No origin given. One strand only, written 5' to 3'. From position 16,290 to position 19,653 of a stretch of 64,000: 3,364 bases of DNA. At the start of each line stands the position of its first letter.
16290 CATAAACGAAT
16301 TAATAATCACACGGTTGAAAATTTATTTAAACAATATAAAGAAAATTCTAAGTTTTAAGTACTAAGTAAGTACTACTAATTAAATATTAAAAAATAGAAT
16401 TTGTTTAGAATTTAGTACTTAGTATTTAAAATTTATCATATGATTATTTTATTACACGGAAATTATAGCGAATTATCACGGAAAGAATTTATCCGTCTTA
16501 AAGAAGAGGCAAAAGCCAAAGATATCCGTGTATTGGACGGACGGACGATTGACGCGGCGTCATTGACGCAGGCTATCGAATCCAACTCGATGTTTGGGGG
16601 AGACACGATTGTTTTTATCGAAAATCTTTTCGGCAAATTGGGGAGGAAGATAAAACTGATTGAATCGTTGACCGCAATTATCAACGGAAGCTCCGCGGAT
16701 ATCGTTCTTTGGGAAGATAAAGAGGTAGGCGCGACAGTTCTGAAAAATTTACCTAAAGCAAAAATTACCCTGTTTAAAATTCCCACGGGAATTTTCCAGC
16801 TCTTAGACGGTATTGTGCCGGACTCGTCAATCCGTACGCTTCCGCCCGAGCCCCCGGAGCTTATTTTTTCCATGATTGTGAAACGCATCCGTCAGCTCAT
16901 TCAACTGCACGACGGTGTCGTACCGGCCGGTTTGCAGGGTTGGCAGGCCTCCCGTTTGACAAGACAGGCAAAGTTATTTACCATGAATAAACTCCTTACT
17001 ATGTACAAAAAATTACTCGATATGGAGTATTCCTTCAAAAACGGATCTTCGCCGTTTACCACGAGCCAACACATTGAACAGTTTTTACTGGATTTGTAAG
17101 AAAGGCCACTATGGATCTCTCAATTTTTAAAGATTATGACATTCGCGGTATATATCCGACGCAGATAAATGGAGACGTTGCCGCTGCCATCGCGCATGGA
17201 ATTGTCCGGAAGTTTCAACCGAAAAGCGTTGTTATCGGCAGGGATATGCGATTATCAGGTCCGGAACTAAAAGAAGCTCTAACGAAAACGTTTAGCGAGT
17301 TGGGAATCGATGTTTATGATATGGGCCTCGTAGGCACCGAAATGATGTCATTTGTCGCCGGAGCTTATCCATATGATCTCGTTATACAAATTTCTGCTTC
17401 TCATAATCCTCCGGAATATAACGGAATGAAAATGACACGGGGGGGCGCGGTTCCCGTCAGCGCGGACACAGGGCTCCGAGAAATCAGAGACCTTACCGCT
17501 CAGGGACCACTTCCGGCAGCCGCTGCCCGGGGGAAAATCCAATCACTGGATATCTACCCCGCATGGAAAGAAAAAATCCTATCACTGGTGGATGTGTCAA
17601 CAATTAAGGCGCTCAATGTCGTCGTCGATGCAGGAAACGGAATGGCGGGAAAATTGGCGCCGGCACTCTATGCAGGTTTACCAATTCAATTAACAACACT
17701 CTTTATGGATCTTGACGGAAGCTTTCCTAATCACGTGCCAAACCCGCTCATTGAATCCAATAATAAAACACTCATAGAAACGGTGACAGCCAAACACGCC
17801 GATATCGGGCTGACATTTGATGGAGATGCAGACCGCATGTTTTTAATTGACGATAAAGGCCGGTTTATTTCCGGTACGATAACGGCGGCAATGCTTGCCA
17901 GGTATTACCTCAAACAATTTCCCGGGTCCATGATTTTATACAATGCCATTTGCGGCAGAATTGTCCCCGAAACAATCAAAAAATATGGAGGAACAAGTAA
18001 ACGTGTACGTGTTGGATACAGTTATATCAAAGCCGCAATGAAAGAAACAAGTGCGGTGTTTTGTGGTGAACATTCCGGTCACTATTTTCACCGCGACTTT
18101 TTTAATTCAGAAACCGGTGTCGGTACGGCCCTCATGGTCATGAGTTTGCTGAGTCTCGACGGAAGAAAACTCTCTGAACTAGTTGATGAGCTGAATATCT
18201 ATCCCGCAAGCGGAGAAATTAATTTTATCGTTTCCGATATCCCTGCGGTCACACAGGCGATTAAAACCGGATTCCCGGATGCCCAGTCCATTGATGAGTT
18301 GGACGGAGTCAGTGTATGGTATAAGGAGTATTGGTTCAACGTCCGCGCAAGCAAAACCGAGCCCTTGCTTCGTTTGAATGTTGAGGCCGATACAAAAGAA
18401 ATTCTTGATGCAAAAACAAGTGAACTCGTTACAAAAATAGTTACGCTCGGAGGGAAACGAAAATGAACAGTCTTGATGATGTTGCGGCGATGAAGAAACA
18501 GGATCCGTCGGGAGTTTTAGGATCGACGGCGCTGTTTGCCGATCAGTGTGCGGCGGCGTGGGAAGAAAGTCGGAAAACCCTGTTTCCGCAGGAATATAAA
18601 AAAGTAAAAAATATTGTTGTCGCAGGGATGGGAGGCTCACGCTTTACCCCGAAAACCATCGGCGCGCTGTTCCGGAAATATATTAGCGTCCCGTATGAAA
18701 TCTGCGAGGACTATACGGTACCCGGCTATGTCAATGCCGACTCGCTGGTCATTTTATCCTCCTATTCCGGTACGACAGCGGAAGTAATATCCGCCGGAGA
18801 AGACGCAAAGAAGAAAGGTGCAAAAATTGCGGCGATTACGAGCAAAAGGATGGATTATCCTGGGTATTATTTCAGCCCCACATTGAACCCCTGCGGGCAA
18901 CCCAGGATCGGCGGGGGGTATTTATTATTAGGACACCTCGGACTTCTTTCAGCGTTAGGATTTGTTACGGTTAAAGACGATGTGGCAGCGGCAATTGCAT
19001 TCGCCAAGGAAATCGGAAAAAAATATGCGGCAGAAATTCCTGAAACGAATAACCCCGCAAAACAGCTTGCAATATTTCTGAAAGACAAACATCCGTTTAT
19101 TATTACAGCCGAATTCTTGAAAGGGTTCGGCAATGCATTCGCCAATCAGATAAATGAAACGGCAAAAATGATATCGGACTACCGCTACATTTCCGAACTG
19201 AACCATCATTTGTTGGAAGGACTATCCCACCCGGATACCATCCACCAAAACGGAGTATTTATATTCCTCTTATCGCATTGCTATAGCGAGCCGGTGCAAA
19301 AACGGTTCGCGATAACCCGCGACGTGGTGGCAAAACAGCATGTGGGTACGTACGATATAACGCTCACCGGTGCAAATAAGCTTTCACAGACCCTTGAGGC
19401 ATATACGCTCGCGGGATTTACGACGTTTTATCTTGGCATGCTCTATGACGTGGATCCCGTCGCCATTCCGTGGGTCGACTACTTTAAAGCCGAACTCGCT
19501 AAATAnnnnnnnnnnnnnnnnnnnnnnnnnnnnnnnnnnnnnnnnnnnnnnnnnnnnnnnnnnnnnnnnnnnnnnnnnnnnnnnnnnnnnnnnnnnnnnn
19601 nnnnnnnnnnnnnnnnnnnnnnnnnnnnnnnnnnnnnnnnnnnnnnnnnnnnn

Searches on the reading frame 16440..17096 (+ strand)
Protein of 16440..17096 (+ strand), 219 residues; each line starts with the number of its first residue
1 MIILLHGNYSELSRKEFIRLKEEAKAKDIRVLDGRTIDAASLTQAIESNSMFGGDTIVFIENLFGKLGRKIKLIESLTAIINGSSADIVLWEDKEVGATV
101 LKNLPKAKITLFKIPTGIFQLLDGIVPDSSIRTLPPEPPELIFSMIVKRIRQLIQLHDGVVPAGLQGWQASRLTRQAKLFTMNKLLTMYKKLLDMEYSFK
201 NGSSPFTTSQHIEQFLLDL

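Call 65: search_protein_families(library=pfam, proteins=[window:16440-17096:+], max_evalue=0.1)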
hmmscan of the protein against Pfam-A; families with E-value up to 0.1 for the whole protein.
window:16440-17096:+ (219 aa): 2 families
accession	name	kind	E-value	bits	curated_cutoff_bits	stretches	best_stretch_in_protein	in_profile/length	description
PF21694.2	DNA_pol3_delta_C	-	0.00011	22.6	27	1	165-217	69-119/121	DNA polymerase III delta subunit, C-terminal domain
PF06144.19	DNA_pol3_delta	-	0.005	17.3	21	1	20-90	23-96/124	DNA polymerase III, delta subunit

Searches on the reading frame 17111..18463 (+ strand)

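Call 10: search_protein_families(library=pfam, proteins=[window:17111-18463:+], max_evalue=0.01)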
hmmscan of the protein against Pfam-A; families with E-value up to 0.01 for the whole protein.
window:17111-18463:+ (451 aa): 4 families
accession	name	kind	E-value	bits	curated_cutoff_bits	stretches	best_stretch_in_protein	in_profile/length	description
PF02878.22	PGM_PMM_I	-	8.4e-30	103.7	22.5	1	5-129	3-131/138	Phosphoglucomutase/phosphomannomutase, alpha/beta/alpha domain I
PF02880.22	PGM_PMM_III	-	1.2e-20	74.2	20.7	1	257-361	4-111/115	Phosphoglucomutase/phosphomannomutase, alpha/beta/alpha domain III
PF02879.22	PGM_PMM_II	-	1.3e-19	71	29.3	1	153-250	4-103/103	Phosphoglucomutase/phosphomannomutase, alpha/beta/alpha domain II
PF00408.26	PGM_PMM_IV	-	2.1e-09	37.7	23.1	1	369-433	1-59/68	Phosphoglucomutase/phosphomannomutase, C-terminal domain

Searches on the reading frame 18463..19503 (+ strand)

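Call 10: search_protein_families(library=pfam, proteins=[window:18463-19503:+], max_evalue=0.01)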
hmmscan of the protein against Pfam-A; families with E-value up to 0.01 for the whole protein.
window:18463-19503:+ (347 aa): 3 families
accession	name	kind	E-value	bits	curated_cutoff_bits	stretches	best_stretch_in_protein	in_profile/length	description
PF10432.14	bact-PGI_C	-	4.7e-30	105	24.5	1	196-345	2-151/151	Bacterial phospho-glucose isomerase C-terminal SIS domain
PF01380.27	SIS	-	3.5e-10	40.2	25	1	46-129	3-90/131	SIS domain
PF13580.11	SIS_2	-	0.00068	20.1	27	1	92-127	104-138/138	SIS domain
